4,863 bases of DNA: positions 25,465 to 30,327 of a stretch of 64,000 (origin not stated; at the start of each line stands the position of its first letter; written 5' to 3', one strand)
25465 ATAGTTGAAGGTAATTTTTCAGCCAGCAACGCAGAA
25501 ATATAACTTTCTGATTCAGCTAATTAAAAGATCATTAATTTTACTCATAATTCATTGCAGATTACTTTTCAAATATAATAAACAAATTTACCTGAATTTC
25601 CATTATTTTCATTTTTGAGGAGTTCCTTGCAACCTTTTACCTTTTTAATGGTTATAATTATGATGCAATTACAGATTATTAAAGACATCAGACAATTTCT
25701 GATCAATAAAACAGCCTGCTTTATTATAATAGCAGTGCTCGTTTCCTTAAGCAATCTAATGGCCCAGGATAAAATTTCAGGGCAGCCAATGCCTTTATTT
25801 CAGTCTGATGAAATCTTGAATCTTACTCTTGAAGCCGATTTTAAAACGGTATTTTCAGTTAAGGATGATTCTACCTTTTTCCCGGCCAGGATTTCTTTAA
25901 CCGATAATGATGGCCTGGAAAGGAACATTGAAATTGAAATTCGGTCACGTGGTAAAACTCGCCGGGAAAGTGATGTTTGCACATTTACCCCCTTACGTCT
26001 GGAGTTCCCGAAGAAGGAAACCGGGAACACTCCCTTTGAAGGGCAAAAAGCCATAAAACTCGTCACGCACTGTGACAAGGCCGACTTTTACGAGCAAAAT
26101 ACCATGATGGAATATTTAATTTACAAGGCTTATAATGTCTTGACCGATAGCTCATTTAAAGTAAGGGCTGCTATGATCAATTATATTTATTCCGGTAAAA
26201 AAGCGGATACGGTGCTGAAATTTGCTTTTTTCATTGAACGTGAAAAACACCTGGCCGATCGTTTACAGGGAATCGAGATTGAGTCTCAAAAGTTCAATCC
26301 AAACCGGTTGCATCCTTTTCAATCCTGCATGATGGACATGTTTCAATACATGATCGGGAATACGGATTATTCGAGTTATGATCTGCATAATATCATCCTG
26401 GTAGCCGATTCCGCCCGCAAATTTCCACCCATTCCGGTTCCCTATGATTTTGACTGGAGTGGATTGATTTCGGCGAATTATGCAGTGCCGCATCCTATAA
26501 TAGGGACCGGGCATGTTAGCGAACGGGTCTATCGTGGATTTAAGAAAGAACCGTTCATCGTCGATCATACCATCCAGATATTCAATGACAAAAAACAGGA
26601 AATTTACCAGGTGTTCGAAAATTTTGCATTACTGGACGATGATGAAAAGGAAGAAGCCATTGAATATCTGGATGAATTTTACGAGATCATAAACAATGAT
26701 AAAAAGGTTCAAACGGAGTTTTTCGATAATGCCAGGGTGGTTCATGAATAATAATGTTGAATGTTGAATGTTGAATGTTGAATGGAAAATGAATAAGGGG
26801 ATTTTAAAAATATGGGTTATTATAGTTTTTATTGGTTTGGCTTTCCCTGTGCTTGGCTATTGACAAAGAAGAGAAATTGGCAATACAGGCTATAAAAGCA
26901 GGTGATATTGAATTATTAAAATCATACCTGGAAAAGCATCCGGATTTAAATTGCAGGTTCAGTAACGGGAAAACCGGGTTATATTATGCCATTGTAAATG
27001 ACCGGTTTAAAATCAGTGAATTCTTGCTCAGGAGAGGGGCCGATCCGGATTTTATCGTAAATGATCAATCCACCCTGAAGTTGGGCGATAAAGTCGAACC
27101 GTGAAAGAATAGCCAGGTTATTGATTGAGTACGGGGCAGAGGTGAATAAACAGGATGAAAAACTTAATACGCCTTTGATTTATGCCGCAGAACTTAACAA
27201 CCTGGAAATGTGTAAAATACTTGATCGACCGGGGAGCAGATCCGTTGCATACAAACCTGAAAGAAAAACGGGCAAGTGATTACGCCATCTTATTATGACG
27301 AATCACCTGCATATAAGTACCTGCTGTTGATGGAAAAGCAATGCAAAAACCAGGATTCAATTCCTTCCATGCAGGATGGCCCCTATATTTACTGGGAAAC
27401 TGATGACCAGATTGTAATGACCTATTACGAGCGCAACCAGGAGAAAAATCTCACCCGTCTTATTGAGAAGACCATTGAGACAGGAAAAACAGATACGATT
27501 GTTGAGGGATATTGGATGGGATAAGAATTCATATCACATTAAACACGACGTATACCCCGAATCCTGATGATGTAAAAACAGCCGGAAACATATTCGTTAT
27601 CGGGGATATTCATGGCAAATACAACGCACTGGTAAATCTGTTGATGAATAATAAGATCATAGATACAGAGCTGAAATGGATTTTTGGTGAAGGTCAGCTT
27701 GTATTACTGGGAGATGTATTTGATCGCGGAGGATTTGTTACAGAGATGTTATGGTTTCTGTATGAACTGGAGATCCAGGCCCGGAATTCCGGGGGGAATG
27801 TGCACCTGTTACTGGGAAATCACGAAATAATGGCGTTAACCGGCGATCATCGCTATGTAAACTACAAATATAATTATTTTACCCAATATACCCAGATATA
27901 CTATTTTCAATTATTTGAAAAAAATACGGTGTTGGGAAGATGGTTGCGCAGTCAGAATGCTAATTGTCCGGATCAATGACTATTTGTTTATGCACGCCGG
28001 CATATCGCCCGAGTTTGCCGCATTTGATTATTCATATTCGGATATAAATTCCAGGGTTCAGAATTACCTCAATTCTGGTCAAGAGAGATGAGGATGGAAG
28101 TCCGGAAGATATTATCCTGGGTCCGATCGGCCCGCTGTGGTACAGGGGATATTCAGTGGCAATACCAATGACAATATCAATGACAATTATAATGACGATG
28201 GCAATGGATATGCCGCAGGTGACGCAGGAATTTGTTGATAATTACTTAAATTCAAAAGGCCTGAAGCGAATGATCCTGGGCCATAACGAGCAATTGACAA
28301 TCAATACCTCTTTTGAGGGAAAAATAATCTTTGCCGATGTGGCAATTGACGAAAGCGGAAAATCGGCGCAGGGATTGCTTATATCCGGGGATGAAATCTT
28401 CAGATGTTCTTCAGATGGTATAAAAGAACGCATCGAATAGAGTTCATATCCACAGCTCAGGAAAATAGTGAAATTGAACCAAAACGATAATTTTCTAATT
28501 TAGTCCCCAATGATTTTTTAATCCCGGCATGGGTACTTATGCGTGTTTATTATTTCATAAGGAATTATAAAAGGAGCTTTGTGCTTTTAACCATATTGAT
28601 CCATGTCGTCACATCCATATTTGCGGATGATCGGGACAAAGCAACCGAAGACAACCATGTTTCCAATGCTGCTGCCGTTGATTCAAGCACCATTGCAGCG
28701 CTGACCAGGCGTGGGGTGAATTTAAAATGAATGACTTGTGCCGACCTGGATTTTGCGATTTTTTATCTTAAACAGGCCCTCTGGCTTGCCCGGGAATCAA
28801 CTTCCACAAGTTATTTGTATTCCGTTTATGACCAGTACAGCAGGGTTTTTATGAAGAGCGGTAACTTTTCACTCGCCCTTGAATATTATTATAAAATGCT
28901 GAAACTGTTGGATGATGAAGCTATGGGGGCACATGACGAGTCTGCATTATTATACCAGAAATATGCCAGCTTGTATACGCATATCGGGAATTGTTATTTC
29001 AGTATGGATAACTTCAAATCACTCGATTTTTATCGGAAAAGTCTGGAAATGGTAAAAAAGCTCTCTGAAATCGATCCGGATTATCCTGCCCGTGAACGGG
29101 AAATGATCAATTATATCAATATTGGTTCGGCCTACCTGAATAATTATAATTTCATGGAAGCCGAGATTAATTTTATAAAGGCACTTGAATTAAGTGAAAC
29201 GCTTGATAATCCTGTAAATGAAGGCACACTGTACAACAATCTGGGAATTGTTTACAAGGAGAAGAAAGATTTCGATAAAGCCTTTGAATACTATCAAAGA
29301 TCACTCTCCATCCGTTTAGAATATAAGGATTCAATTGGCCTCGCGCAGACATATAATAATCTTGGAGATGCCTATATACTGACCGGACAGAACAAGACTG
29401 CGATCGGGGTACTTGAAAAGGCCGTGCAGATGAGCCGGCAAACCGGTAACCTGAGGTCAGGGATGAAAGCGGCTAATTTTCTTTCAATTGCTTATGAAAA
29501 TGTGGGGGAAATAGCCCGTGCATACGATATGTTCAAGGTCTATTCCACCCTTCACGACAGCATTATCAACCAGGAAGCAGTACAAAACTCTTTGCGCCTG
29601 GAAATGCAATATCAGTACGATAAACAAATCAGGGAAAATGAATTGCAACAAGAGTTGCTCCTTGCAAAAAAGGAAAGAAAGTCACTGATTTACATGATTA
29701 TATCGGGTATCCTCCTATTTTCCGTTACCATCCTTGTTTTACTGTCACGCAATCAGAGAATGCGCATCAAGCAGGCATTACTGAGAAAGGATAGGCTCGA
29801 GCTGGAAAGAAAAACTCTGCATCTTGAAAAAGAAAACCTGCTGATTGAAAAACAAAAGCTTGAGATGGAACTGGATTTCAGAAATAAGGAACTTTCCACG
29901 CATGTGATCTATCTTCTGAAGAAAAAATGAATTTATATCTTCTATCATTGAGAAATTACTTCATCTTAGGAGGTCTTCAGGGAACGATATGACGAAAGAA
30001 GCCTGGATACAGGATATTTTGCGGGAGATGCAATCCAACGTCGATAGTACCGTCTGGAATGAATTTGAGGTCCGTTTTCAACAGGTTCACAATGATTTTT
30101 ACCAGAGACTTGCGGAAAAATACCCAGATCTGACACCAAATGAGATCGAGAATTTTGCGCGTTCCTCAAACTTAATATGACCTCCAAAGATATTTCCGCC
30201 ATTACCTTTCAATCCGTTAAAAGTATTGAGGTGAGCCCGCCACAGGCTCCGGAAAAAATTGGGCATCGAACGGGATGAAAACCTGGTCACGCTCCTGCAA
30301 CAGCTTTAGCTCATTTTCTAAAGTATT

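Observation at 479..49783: Reading-frame disruptions are confined to three contiguous blocks alternating with clean blocks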

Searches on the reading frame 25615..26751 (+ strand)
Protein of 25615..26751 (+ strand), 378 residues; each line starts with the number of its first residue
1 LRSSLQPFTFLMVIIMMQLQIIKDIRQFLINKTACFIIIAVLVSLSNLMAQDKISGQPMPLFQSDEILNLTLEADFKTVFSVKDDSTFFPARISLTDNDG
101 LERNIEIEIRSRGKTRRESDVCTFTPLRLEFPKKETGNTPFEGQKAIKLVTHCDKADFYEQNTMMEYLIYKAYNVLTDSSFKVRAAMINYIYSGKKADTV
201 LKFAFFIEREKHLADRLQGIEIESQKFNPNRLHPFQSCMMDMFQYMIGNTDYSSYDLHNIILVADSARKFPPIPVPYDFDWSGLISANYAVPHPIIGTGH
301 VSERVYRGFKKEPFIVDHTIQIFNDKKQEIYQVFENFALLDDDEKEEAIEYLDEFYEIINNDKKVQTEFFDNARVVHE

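Call 5: search_protein_families(library=pfam, proteins=[window:25615-26751:+])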
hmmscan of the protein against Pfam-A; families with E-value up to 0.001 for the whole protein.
window:25615-26751:+ (378 aa): 0 families

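Call 7: find_encoding_contigs(protein=window:25648-26751:+, flank=10000, max_places=10)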
Protein window:25648-26751:+ (367 aa): no gene with exactly this product is on record in the collection.

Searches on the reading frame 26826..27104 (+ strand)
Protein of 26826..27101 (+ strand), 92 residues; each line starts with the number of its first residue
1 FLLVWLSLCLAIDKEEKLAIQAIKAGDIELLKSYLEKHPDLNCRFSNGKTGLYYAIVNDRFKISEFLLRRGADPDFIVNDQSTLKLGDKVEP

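Call 21: search_protein_families(library=pfam, proteins=[window:26832-27104:+], max_evalue=0.01)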
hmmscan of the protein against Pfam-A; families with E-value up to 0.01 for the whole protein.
window:26832-27104:+ (90 aa): 5 families
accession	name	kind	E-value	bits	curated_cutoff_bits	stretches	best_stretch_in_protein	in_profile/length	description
PF13637.12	Ank_4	-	1.7e-07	31.8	22.7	1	19-66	3-50/50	Ankyrin repeats (many copies)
PF12796.13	Ank_2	-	1.1e-06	29.5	27.3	1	16-73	32-87/90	Ankyrin repeats (3 copies)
PF13606.12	Ank_3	-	5.1e-06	26.8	22.3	0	45-73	1-29/30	Ankyrin repeat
PF00023.36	Ank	-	0.00011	22.8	21.1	1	45-73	1-29/33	Ankyrin repeat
PF13857.12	Ank_5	-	0.003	18.4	27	0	33-72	2-42/56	Ankyrin repeats (many copies)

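Call 45: search_protein_families(library=pfam, proteins=[window:26826-27101:+], max_evalue=1)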
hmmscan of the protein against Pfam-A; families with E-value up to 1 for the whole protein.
window:26826-27101:+ (92 aa): 5 families
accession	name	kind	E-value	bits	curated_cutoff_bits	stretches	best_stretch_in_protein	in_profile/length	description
PF13637.12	Ank_4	-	1.8e-07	31.7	22.7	1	21-68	3-50/50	Ankyrin repeats (many copies)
PF12796.13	Ank_2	-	1.1e-06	29.5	27.3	1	17-75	31-87/90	Ankyrin repeats (3 copies)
PF13606.12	Ank_3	-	5.4e-06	26.7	22.3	1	47-75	1-29/30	Ankyrin repeat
PF00023.36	Ank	-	0.00011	22.7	21.1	1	47-75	1-29/33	Ankyrin repeat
PF13857.12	Ank_5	-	0.0034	18.2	27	2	35-74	2-42/56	Ankyrin repeats (many copies)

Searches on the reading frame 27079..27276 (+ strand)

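Call 45: search_protein_families(library=pfam, proteins=[window:27079-27276:+], max_evalue=1)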
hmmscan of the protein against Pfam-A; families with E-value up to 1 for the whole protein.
window:27079-27276:+ (66 aa): 5 families
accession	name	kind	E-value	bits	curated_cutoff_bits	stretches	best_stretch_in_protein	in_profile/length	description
PF13637.12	Ank_4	-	1.7e-09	38.2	22.7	1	2-48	3-49/50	Ankyrin repeats (many copies)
PF00023.36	Ank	-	3.8e-09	36.8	21.1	2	30-48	3-21/33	Ankyrin repeat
PF12796.13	Ank_2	-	1.3e-08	35.7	27.3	1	2-48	35-79/90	Ankyrin repeats (3 copies)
PF13606.12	Ank_3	-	4e-07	30.2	22.3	2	2-23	8-29/30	Ankyrin repeat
PF13857.12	Ank_5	-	0.00034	21.4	27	1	15-48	1-35/56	Ankyrin repeats (many copies)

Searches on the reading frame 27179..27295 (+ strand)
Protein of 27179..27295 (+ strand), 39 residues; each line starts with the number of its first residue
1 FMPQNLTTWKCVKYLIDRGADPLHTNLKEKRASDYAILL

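Call 45: search_protein_families(library=pfam, proteins=[window:27179-27295:+], max_evalue=1)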
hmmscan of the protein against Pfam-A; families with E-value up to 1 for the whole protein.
window:27179-27295:+ (39 aa): 1 family
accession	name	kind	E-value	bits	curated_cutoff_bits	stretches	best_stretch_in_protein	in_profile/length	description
PF00023.36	Ank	-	0.044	14.6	21.1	1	10-26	16-32/33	Ankyrin repeat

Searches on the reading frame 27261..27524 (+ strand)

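Call 21: search_protein_families(library=pfam, proteins=[window:27276-27524:+], max_evalue=0.01)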
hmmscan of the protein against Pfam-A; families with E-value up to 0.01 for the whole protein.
window:27276-27524:+ (82 aa): 0 families

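Call 45: search_protein_families(library=pfam, proteins=[window:27261-27521:+], max_evalue=1)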
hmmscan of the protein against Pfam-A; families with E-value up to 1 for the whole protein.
window:27261-27521:+ (87 aa): 1 family
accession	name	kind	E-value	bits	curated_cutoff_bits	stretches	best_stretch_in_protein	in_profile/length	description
PF21101.3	YqgU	-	0.03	14.1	27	1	24-82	91-147/264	YqgU-like 6-bladed beta propeller domain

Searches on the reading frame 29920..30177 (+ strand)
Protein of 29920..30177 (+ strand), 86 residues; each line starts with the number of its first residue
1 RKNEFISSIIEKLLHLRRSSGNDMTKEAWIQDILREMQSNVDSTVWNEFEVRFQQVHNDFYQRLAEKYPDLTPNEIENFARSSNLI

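Call 45: search_protein_families(library=pfam, proteins=[window:29920-30177:+], max_evalue=1)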
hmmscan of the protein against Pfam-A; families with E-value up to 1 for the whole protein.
window:29920-30177:+ (86 aa): 2 families
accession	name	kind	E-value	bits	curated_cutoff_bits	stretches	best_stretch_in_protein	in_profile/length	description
PF07356.17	DUF1481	-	0.014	15.6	25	1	23-82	39-100/186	Protein of unknown function (DUF1481)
PF08831.15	MHCassoc_trimer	-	0.18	12.3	25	0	30-51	27-48/69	Class II MHC-associated invariant chain trimerisation domain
